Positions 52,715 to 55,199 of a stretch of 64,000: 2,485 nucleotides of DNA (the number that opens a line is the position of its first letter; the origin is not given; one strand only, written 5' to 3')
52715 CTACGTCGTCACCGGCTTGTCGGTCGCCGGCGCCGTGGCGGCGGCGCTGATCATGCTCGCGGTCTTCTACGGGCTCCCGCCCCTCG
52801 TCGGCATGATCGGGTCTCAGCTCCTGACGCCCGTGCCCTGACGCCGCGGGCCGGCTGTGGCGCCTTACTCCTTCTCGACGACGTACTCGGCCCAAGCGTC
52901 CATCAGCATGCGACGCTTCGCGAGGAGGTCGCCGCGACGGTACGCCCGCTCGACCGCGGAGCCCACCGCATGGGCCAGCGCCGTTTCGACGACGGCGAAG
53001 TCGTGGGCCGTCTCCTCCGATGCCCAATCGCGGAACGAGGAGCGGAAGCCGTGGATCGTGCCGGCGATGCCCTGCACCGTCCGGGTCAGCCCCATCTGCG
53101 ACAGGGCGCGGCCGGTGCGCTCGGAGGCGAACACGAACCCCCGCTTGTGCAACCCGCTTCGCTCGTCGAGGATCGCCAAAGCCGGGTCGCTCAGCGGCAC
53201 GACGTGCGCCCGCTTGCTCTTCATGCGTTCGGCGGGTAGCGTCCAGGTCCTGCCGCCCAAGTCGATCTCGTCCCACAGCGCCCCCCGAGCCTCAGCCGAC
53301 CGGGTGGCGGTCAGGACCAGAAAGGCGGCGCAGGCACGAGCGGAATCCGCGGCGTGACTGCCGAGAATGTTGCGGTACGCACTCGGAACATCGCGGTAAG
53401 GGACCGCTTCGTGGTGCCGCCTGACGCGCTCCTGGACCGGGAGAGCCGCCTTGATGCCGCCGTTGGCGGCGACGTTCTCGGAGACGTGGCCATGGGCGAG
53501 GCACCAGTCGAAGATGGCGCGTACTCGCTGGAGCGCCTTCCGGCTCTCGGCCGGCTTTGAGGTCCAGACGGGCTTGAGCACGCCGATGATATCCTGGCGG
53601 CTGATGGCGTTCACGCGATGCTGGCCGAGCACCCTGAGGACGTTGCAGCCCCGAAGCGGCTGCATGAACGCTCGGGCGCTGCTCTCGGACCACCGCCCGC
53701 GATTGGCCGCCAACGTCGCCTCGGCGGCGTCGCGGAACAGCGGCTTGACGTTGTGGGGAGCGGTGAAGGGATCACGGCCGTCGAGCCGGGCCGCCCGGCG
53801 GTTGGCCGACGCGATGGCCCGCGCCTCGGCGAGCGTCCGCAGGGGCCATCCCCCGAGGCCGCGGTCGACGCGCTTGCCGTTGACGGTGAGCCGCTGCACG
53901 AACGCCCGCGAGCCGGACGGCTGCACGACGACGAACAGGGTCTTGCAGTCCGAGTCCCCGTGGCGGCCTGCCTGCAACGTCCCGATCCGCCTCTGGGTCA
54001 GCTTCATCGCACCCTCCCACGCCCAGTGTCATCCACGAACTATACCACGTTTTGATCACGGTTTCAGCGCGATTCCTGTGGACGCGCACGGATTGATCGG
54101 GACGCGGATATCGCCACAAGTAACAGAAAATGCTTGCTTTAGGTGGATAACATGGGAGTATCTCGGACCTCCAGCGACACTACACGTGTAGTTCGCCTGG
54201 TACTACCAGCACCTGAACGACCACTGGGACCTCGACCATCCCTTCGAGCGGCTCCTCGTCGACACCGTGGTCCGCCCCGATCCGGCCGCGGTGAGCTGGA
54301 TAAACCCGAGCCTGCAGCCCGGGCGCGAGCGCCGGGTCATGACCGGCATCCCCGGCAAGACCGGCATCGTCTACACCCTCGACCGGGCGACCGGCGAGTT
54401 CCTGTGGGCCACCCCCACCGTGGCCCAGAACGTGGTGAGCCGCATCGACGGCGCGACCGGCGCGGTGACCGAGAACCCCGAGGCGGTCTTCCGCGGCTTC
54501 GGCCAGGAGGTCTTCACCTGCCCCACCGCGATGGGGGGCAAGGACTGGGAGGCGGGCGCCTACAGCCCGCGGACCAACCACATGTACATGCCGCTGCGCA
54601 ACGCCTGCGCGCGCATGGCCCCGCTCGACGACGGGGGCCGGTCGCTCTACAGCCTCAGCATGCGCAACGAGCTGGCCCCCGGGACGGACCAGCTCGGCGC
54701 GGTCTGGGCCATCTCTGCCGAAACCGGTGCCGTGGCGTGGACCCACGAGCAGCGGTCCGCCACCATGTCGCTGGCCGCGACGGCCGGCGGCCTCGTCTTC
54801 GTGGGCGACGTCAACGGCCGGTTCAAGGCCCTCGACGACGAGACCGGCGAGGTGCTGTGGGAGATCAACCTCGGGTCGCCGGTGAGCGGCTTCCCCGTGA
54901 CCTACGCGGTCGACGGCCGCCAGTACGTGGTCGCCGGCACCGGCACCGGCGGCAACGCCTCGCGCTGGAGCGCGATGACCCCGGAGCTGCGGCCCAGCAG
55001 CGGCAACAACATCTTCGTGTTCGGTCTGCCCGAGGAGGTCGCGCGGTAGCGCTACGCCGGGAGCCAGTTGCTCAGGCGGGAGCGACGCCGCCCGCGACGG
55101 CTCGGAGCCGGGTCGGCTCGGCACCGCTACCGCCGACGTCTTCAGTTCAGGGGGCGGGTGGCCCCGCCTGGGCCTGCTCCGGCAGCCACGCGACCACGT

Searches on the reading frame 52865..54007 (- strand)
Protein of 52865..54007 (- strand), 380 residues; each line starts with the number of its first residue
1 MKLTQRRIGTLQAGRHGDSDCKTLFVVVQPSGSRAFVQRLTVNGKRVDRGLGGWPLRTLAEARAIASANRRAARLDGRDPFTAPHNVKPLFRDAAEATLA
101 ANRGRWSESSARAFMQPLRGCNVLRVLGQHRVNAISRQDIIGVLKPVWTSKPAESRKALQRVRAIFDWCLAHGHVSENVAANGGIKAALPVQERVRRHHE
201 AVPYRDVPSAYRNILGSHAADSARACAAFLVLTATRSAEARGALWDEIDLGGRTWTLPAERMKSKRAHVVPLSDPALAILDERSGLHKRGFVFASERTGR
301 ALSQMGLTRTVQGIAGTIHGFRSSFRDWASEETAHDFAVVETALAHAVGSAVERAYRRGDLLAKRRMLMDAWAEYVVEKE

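Call 55: search_protein_families(library=pfam, proteins=[window:52865-54007:-], max_evalue=0.0001)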
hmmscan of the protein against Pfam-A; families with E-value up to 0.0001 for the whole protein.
window:52865-54007:- (380 aa): 3 families
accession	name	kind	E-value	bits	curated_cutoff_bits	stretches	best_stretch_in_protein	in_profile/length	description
PF22022.2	Phage_int_M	-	2.9e-13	50.3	27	1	91-181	1-91/96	Phage integrase central domain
PF00589.27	Phage_integrase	-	2.7e-12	47.2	27.1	1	223-358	24-167/172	Phage integrase family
PF13356.12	Arm-DNA-bind_3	-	4e-09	36.9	27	1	3-81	1-77/83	Arm DNA-binding domain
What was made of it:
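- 52865..54007 (-): Intact tyrosine integrase of the island, adjacent to attR. Pfam Arm-DNA-bind_3, Phage_int_M and Phage_integrase (call 55).
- On Integrative mobilizable element (IME): The tyrosine integrase is at 52865-54007 (call 55).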

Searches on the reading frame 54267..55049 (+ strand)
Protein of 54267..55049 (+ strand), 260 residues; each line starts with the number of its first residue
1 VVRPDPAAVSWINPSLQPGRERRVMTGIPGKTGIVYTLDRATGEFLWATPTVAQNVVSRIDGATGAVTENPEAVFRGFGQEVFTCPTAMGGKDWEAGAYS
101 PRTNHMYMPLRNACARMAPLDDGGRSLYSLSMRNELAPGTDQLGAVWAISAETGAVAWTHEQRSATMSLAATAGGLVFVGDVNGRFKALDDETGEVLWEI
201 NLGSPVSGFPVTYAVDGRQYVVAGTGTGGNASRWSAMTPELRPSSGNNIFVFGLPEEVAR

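Call 55: search_protein_families(library=pfam, proteins=[window:54267-55049:+], max_evalue=0.0001)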
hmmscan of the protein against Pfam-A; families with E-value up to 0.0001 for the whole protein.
window:54267-55049:+ (260 aa): 3 families
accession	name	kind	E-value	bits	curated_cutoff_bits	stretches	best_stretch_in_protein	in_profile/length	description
PF01011.28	PQQ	-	3.4e-18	66.1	26.7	1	168-221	541-595/595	Glucose/ethanol/alcohol dehydrogenase, beta-propeller domain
PF13360.13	PQQ_2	-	2.5e-14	53.9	27.6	1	144-226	3-83/233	Outer membrane protein assembly factor BamB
PF13570.13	Beta-prop_ACSF4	-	2e-08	34.5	133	1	145-225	114-192/329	Beta-alanine-activating enzyme, beta-propeller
